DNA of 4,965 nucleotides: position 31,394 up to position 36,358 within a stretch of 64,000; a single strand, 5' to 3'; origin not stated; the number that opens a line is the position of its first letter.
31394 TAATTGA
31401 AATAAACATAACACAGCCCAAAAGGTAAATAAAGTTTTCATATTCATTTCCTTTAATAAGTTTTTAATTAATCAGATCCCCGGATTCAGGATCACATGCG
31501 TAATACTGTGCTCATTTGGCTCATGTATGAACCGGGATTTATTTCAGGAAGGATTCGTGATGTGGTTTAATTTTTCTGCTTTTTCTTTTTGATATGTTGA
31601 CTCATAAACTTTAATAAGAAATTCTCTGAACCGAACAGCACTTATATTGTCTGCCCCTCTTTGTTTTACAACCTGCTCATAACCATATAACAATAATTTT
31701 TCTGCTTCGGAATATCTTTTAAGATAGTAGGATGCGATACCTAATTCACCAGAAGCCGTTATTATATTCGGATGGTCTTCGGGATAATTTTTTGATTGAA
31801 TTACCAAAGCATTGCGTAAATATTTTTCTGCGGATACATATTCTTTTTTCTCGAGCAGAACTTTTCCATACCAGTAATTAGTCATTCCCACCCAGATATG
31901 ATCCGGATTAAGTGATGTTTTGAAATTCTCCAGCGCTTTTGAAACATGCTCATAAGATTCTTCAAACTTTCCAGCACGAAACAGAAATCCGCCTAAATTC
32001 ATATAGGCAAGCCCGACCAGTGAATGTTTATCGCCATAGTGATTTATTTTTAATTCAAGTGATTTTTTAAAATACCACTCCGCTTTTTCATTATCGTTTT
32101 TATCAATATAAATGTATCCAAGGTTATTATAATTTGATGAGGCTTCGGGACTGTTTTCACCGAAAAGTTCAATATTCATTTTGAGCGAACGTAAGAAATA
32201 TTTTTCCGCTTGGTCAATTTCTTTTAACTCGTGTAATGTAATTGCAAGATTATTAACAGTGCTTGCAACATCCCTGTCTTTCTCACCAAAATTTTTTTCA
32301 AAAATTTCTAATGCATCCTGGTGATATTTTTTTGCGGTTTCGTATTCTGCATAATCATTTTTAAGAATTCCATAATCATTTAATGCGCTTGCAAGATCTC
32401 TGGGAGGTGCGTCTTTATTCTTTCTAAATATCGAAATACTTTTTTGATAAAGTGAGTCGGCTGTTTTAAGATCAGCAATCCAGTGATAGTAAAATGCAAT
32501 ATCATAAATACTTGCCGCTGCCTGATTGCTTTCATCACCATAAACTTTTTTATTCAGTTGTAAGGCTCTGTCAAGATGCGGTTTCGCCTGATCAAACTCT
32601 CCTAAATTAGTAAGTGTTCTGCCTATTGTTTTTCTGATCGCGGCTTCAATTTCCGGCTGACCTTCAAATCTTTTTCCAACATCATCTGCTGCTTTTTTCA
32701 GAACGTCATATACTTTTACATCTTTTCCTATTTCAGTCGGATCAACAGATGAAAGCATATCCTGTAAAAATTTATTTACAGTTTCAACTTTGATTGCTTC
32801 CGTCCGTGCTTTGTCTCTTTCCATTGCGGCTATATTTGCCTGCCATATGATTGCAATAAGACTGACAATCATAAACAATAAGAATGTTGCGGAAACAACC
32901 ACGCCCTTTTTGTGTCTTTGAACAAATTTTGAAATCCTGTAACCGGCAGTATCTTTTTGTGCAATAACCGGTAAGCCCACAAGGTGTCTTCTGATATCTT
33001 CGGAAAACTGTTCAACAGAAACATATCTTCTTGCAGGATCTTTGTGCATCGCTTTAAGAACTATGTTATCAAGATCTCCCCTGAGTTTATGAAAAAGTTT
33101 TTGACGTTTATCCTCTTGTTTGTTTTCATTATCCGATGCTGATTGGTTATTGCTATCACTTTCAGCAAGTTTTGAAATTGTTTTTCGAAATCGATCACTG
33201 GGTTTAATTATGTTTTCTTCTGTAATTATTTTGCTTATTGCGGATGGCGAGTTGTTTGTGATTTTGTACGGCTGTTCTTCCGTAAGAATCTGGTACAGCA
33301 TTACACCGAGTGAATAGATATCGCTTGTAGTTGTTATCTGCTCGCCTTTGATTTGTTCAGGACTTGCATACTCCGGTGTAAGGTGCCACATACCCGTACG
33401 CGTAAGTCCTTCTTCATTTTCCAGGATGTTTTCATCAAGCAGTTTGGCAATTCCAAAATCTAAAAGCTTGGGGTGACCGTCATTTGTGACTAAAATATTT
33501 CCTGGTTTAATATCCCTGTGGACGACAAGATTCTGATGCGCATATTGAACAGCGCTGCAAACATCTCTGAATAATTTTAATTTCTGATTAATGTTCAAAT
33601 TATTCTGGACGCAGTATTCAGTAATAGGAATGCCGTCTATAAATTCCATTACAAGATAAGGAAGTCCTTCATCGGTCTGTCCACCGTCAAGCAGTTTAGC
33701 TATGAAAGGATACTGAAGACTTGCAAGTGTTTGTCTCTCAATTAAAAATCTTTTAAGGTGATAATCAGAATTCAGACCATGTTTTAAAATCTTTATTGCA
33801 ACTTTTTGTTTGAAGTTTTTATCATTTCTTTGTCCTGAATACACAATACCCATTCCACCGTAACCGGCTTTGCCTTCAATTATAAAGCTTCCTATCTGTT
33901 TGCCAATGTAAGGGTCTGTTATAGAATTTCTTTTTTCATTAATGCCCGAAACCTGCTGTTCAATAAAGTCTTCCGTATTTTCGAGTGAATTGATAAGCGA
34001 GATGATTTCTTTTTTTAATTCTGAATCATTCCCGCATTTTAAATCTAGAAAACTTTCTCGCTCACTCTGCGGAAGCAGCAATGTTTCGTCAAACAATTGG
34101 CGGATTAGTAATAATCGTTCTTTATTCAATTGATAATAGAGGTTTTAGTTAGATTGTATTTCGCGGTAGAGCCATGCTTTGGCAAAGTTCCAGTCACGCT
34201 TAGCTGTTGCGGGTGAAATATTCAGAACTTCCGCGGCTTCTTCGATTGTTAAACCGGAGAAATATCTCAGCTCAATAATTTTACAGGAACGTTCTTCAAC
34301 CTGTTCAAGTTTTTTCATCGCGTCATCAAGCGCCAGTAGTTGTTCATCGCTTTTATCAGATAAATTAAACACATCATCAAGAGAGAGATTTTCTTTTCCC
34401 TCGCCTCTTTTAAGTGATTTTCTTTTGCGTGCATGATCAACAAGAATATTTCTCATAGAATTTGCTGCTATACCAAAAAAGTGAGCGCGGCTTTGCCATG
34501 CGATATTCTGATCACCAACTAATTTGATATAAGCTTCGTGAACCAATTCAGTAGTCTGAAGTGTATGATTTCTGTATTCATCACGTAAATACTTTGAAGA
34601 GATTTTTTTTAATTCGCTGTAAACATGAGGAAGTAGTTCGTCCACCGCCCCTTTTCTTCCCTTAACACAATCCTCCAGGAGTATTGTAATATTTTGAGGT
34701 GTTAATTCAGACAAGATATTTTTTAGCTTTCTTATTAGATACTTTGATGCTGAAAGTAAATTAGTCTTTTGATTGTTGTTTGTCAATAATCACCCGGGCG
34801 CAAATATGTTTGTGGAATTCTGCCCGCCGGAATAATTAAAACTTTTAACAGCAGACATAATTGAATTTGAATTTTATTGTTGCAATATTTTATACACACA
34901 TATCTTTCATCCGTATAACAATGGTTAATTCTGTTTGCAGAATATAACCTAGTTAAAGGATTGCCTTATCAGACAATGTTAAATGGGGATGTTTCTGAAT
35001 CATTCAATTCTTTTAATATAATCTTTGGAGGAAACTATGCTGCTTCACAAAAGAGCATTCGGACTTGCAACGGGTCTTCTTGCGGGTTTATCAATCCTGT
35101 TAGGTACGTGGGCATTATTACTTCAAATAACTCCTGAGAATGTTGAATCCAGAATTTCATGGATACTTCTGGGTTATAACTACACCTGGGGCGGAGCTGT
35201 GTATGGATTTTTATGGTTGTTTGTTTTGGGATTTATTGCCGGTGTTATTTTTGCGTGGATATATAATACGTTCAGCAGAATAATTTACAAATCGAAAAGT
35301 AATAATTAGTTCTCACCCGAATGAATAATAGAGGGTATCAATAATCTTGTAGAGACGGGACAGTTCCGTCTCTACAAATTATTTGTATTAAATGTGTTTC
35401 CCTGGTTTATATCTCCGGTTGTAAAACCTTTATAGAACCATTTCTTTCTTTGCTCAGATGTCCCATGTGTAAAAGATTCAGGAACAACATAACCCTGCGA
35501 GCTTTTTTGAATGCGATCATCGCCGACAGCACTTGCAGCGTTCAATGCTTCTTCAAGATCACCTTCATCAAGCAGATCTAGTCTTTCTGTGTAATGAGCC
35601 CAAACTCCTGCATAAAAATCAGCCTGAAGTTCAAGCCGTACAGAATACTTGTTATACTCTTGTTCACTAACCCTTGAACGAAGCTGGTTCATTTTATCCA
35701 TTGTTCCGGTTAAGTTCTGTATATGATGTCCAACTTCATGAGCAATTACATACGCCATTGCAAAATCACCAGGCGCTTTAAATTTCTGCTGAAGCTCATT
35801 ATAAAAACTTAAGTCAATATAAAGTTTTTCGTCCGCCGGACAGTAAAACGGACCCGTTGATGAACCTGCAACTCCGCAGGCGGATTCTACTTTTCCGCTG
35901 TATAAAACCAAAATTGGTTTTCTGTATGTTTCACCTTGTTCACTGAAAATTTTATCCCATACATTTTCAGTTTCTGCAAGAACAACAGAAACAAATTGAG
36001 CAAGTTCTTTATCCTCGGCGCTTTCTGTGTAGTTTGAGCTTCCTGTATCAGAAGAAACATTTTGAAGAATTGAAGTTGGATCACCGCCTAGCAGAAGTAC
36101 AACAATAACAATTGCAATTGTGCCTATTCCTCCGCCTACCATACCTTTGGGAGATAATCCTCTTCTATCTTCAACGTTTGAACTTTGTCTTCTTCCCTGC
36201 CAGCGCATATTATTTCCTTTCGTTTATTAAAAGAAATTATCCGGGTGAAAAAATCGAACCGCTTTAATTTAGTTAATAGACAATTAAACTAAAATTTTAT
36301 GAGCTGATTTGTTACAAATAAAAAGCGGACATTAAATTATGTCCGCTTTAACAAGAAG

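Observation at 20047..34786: Two paralogous ECF-sigma / TPR Ser-Thr-kinase modules interleaved with T9SS-exported beta-propeller genes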

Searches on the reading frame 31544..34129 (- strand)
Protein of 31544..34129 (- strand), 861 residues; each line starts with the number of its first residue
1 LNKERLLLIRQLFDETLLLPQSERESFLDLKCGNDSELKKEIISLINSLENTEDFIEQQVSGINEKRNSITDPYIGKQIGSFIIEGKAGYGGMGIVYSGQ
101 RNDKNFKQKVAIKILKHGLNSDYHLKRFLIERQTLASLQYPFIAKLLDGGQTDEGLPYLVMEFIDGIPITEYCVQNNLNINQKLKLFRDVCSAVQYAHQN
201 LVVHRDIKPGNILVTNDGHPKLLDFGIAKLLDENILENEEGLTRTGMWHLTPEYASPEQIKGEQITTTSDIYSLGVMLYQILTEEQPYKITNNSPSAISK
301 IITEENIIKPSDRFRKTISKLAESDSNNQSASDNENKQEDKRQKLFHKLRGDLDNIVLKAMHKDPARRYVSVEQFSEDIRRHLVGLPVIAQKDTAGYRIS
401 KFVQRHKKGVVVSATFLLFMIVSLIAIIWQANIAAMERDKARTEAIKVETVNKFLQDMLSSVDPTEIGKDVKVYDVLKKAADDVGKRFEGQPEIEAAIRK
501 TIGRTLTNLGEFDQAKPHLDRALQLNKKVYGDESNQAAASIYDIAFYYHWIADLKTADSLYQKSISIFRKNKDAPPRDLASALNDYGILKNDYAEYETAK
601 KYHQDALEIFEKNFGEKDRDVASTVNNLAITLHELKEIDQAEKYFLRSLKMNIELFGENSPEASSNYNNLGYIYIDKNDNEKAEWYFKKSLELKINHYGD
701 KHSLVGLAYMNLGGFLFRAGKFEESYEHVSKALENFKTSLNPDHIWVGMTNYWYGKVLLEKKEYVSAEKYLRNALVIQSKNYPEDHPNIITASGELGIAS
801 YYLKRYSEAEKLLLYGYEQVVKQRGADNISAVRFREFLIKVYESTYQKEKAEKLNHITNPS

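Call 3: search_protein_families(library=pfam, proteins=[window:31544-34129:-], max_evalue=0.01)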
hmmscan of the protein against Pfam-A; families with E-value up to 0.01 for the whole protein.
window:31544-34129:- (861 aa): 17 families
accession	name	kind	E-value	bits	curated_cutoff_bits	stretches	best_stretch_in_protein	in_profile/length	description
PF13424.12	TPR_12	-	6e-47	158.2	30.1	5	620-694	1-75/77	Tetratricopeptide repeat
PF00069.31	Pkinase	-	6.8e-42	144.1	31.7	1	85-368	4-251/263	Protein kinase domain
PF07714.23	PK_Tyr_Ser-Thr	-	2e-33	116.2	23.1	1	87-321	6-236/258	Protein tyrosine and serine/threonine kinase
PF13374.12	TPR_10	-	7.5e-33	112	27.5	2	621-662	1-42/42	Tetratricopeptide repeat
PF24885.1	TPR_NPHP3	-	3.8e-24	85.8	100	3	674-809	66-202/239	Nephrocystin-3 TPR domain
PF00515.34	TPR_1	-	1.5e-17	63.1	27.8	2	501-527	6-32/34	Tetratricopeptide repeat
PF07719.23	TPR_2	-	8.4e-17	60.3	27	0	501-527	6-32/34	Tetratricopeptide repeat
PF13181.12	TPR_8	-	1.4e-12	47.1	25.7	1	666-694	3-31/34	Tetratricopeptide repeat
PF13428.12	TPR_14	-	4.2e-09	36.6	23.5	0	498-527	3-32/44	Tetratricopeptide repeat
PF03109.22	ABC1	-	4.2e-09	36.3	22.9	1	158-234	144-220/244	ABC1 atypical kinase-like domain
PF13432.12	TPR_16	-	7.3e-09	36.4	32.7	0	636-691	11-58/65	Tetratricopeptide repeat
PF01636.29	APH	-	1e-06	29.1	23.2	1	199-229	167-198/239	Phosphotransferase enzyme family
PF14559.12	TPR_19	-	1.1e-06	29.3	25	0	603-645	7-48/68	Tetratricopeptide repeat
PF17874.7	TPR_MalT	-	3.9e-06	26.8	45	0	662-780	38-154/336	MalT-like TPR region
PF13176.12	TPR_7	-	8.7e-05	22.8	27.9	0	668-694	3-29/36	Tetratricopeptide repeat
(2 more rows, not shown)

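Call 4: search_protein_families(library=ncbifam, proteins=[window:31544-34129:-], max_evalue=0.01)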
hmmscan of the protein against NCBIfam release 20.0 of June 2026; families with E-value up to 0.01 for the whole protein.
window:31544-34129:- (861 aa): 25 families
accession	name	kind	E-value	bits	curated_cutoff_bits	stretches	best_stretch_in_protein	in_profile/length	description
NF033483.0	PknB_PASTA_kin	equivalog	2.9e-68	231.3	450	1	84-387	11-273/563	Stk1 family PASTA domain-containing Ser/Thr kinase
NF047741.1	antiphage_MADS6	equivalog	7.6e-41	140.3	460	2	176-330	294-447/612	methylation-associated defense system protein kinase MAD6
NF052427.1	StpK7MSMEG_1200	equivalog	1e-38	133.2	900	2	77-312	4-231/601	serine/threonine protein kinase StpK7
TIGR03903.1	TOMM_kin_cyc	equivalog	2.6e-37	128.3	705.75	1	107-285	3-186/1267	TOMM system kinase/cyclase fusion protein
NF009651.0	PRK13184.1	equivalog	3e-34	118.2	839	2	84-312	6-250/932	serine/threonine-protein kinase PknD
NF040586.1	FxSxx_TPR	equivalog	1.2e-28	100.1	300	1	491-829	468-810/830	FxSxx-COOH system tetratricopeptide repeat protein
NF053615.1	SerThrKinAfsKStmc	equivalog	9.4e-21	74.2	1300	1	77-294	10-219/809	protein serine/threonine kinase AfsK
NF038150.1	lanthi_synth_IV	equivalog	1.1e-19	70.3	650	1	131-339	242-453/851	class IV lanthionine synthetase LanL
NF033442.0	BREX_PglW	equivalog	2.3e-17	62.1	990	1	131-289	260-429/1391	BREX system serine/threonine kinase PglW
TIGR02521.1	type_IV_pilW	equivalog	3.6e-17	62.7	154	2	660-808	61-197/234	type IV pilus biogenesis/stability protein PilW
NF038151.1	lanthi_synth_III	equivalog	2.7e-14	52.5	575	1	125-370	267-510/833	class III lanthionine synthetase LanKC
NF053617.1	SARPRegAfsRStmc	equivalog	9.4e-13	47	1430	2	451-651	692-885/986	SARP-family global regulator AfsR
NF043056.1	T4SS_LegK1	equivalog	1.1e-10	40.8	550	1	128-307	125-310/516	Dot/Icm T4SS effector kinase LegK1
TIGR02917.1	PEP_TPR_lipo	equivalog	1.2e-08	33.4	312.2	1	658-709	459-510/899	XrtA/PEP-CTERM system TPR-repeat protein PrsT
NF041717.1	HaaA_phane_TPR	equivalog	1.9e-08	32.9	1125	1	512-777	608-861/882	cyclophane-containing RiPP biosynthesis TPR protein HaaT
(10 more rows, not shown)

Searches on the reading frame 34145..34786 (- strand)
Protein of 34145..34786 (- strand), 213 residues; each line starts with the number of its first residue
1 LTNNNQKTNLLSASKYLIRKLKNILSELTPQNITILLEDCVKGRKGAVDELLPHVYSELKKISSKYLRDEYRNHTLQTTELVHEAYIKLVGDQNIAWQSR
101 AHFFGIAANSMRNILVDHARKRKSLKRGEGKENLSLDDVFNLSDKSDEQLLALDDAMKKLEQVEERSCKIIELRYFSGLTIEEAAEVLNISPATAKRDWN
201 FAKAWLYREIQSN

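Call 3: search_protein_families(library=pfam, proteins=[window:34145-34786:-], max_evalue=0.01)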
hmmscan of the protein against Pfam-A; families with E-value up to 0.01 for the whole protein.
window:34145-34786:- (213 aa): 6 families
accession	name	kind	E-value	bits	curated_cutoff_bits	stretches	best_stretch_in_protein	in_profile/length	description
PF07638.17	Sigma70_ECF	-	6.6e-54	183.1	21.1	1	31-211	2-184/185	ECF sigma factor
PF08281.18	Sigma70_r4_2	-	1.5e-08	34.6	25.7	1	157-198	5-46/54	Sigma-70, region 4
PF04545.22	Sigma70_r4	-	3.8e-06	26.7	24.1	1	160-196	2-38/50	Sigma-70, region 4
PF06530.18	Phage_antitermQ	-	0.00067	20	26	1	146-202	46-102/118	Phage antitermination protein Q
PF08220.18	HTH_DeoR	-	0.00099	19.3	21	1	179-201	15-37/57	DeoR-like helix-turn-helix domain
PF12728.13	HTH_17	-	0.0023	18.6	27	1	179-197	2-20/51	Helix-turn-helix domain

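Call 4: search_protein_families(library=ncbifam, proteins=[window:34145-34786:-], max_evalue=0.01)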
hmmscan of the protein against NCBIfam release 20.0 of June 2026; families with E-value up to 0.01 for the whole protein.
window:34145-34786:- (213 aa): 40 families (the best 25 are shown)
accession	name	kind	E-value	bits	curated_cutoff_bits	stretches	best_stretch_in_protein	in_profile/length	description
TIGR02999.1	Sig-70_X6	subfamily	7.9e-64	214.9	126.15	1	32-210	3-182/183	ECF-type sigma factor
TIGR02937.1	sigma70-ECF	superfamily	1.5e-17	63.8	42.9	1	47-209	2-164/165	sigma-70 family RNA polymerase sigma factor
NF007227.0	PRK09645.1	subfamily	7.9e-09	35.6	202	1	100-202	66-162/177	sigma-70 family RNA polymerase sigma factor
NF009166.1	PRK12513.1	equivalog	1.9e-08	34.2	206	1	71-209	43-185/193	RNA polymerase sigma factor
NF007216.0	PRK09638.1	equivalog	4.4e-08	33.1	194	1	34-211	6-175/180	RNA polymerase sigma factor SigY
TIGR02954.1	Sig70_famx3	hypoth_equivalog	6.8e-08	32.4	188.5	1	36-206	6-163/170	RNA polymerase sigma-70 factor, TIGR02954 family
NF058625.1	sigma_PG0214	equivalog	6.3e-07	29.2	130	1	79-195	32-146/170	GFO_1088 family ECF-type sigma factor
NF007220.0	PRK09639.1-5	equivalog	8.8e-07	28.9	260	1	66-196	19-150/181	RNA polymerase sigma factor SigX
NF004113.0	PRK05602.1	equivalog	1.4e-06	28.1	208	1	35-192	34-183/211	RNA polymerase sigma factor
TIGR02984.1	Sig-70_plancto1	subfamily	2.6e-06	27.1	183.75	1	147-200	128-178/189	RNA polymerase sigma-70 factor, Planctomycetaceae-specific subfamily 1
NF005448.0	PRK07037.1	equivalog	4.8e-06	26.2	190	1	79-193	40-154/186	RNA polymerase factor sigma-70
TIGR02950.1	SigM_subfam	subfamily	5.9e-06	26.2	147.95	1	100-197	51-145/159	RNA polymerase sigma factor, SigM family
TIGR02983.1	SigE-fam_strep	subfamily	5.9e-06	26.2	141.55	1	77-206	32-154/162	SigE family RNA polymerase sigma factor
TIGR02952.1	Sig70_famx2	equivalog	7.4e-06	26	206.45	1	100-195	64-155/170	ECF subfamily RNA polymerase sigma factor, BldN family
TIGR02989.1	Sig-70_gvs1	subfamily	9.5e-06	25.6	124.55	1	100-206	53-154/158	RNA polymerase sigma-70 factor, Rhodopirellula/Verrucomicrobium family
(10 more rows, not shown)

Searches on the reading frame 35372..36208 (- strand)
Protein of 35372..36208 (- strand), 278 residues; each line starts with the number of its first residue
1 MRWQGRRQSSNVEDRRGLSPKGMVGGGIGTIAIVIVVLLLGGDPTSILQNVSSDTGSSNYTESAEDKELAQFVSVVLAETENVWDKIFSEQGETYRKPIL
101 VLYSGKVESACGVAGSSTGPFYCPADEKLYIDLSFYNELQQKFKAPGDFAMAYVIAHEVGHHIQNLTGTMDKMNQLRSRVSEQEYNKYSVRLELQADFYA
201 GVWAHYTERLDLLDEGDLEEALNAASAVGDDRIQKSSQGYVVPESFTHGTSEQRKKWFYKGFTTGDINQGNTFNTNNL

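Call 16: search_protein_families(library=pfam, proteins=[window:35372-36208:-], max_evalue=0.0001)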
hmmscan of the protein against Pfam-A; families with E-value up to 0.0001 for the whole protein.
window:35372-36208:- (278 aa): 1 family
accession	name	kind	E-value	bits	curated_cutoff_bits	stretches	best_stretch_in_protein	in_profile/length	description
PF04228.19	Zn_peptidase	-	2.7e-111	372.2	23.2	1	1-273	1-290/290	Putative neutral zinc metallopeptidase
